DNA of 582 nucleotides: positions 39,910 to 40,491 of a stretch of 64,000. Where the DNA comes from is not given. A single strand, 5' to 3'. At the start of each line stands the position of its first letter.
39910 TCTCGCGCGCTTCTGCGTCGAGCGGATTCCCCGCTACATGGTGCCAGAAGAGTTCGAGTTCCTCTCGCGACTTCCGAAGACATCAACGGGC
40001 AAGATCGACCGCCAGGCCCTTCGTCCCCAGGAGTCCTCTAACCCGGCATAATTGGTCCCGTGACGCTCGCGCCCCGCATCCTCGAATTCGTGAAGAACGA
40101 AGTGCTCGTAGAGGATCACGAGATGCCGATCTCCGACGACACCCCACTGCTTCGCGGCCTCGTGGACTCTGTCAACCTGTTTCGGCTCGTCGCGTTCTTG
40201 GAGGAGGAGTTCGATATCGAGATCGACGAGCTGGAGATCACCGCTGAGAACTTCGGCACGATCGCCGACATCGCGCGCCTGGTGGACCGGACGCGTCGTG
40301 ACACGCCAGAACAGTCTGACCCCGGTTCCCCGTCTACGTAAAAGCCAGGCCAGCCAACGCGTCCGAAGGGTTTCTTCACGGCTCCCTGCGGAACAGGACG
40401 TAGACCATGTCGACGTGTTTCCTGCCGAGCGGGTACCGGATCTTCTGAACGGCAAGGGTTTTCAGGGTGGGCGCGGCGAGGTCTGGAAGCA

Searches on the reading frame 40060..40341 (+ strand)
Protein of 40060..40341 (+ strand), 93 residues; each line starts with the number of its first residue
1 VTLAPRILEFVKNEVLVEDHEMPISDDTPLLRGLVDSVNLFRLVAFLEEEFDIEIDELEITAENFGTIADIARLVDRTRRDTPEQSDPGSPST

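Call 6: search_protein_families(library=pfam, proteins=[window:40060-40341:+])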
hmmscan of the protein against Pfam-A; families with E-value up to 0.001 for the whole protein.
window:40060-40341:+ (93 aa): 1 family
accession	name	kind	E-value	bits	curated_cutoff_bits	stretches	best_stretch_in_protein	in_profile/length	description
PF00550.31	PP-binding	-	7e-05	23.4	20.8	1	22-75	17-67/67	Phosphopantetheine attachment site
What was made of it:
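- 40060..40341 (+): Type II peptidyl carrier protein (93 aa). The predicted phosphopantetheine site is Ser37 in LVDSV (40168-40170). The gene starts 8 nt after the A-gene stop. Pfam PP-binding is weak (7e-5, 23.4 bits, above the 20.8 cut-off) (call 6).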

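Call 18: search_protein_families(library=ncbifam, proteins=[window:40060-40341:+], max_evalue=0.001)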
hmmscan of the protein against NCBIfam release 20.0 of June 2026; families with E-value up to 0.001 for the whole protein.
window:40060-40341:+ (93 aa): 7 families
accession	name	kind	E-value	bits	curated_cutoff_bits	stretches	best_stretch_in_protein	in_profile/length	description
NF052616.1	ACP_for_OlsHI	equivalog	8.3e-12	45.3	130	1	6-79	7-81/83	ornithine lipid biosynthesis acyl carrier protein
NF058660.1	cispen_ACP_AmcB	equivalog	2.7e-09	37.1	80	1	6-79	5-79/80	cispentacin biosynthesis acyl carrier protein AmcB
NF002150.0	PRK00982.1-4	subfamily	1.7e-06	28.1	66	1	24-77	25-77/80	acyl carrier protein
TIGR00517.1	acyl_carrier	equivalog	4.8e-05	23.2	70.45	1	7-76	8-74/77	acyl carrier protein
NF006031.0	PRK08172.1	equivalog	4.9e-05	23.9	76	1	35-77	36-76/82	acyl carrier protein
NF002148.0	PRK00982.1-2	subfamily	7.2e-05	22.5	71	1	35-76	36-75/79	acyl carrier protein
NF005480.0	PRK07081.1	equivalog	0.00024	21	72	1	24-81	22-79/83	acyl carrier protein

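Call 31: search_solved_structures(query=window:40060-40338:+, show_alignments=4, max_evalue=1)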
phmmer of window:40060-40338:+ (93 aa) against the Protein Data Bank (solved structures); distinct sequences matched with E-value up to 1: 53.
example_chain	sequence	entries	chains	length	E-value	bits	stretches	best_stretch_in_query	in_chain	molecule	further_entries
6cxt_A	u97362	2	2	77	1e-07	35.6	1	6-77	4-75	Alpha/beta hydrolase fold protein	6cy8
2my5_A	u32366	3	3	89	2.5e-06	31.2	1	5-75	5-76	Peptidyl carrier protein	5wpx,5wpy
2my6_A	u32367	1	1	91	7.1e-06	29.8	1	5-75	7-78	Peptidyl carrier protein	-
5jdx_A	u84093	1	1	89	1.2e-05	29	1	22-86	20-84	Putative peptidyl carrier protein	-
7thn_E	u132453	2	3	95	1.5e-05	28.7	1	22-86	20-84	Probable acyl carrier protein PigG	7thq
6o6e_E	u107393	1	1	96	3e-05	27.8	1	20-81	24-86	Peptidyl carrier protein PltL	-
2n5h_A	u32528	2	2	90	3e-05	27.8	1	20-81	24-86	Peptidyl carrier protein PltL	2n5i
5gxt_A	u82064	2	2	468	0.00054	23.8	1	5-79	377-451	Maltose-binding periplasmic protein,PigG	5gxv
2lki_A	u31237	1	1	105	0.0022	21.8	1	35-76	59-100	Putative uncharacterized protein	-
4h2s_C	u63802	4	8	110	0.0023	21.8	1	6-75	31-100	Aminoacyl carrier protein 1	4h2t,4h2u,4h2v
2kwl_A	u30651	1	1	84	0.018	18.9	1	19-77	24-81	Acyl carrier protein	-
5kp7_B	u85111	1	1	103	0.027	18.3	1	7-71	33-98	CurB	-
5kp6_B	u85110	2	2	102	0.029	18.2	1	7-71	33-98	CurB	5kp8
2cgq_A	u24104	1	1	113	0.029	18.2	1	35-74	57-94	ACYL CARRIER PROTEIN ACPA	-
6lvt_A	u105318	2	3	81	0.059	17.3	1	19-77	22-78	Acyl carrier protein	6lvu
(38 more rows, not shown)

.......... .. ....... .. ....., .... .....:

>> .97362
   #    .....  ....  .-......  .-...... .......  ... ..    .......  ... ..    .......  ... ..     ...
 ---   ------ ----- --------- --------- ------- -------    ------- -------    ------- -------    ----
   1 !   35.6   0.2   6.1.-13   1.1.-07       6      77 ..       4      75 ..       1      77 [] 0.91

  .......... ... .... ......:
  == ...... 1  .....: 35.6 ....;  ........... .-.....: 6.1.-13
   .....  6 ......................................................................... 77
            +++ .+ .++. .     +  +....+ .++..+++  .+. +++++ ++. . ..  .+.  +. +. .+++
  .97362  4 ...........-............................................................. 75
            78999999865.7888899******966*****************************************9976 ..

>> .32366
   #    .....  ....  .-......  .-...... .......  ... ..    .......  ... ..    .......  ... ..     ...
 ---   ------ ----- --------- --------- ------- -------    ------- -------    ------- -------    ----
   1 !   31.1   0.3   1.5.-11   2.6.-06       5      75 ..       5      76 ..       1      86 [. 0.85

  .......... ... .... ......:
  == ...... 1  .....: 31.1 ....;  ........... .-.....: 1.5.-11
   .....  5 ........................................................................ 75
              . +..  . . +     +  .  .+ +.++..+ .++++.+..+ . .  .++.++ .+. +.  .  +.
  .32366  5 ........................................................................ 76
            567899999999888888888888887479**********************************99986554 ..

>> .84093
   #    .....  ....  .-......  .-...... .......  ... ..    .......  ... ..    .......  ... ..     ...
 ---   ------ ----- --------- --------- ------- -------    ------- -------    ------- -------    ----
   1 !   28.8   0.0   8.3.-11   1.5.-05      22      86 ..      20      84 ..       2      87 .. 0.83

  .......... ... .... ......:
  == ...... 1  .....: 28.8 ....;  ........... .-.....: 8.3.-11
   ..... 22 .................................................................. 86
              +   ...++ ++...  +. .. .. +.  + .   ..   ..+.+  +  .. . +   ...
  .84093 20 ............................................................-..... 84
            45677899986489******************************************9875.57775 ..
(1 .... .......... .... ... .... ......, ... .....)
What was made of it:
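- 40060..40341 (+): The DS serine aligns with the serine that is mutated in 2my6 (call 31).
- Closest to Bmp1-CP, PigG and PltL (call 31).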
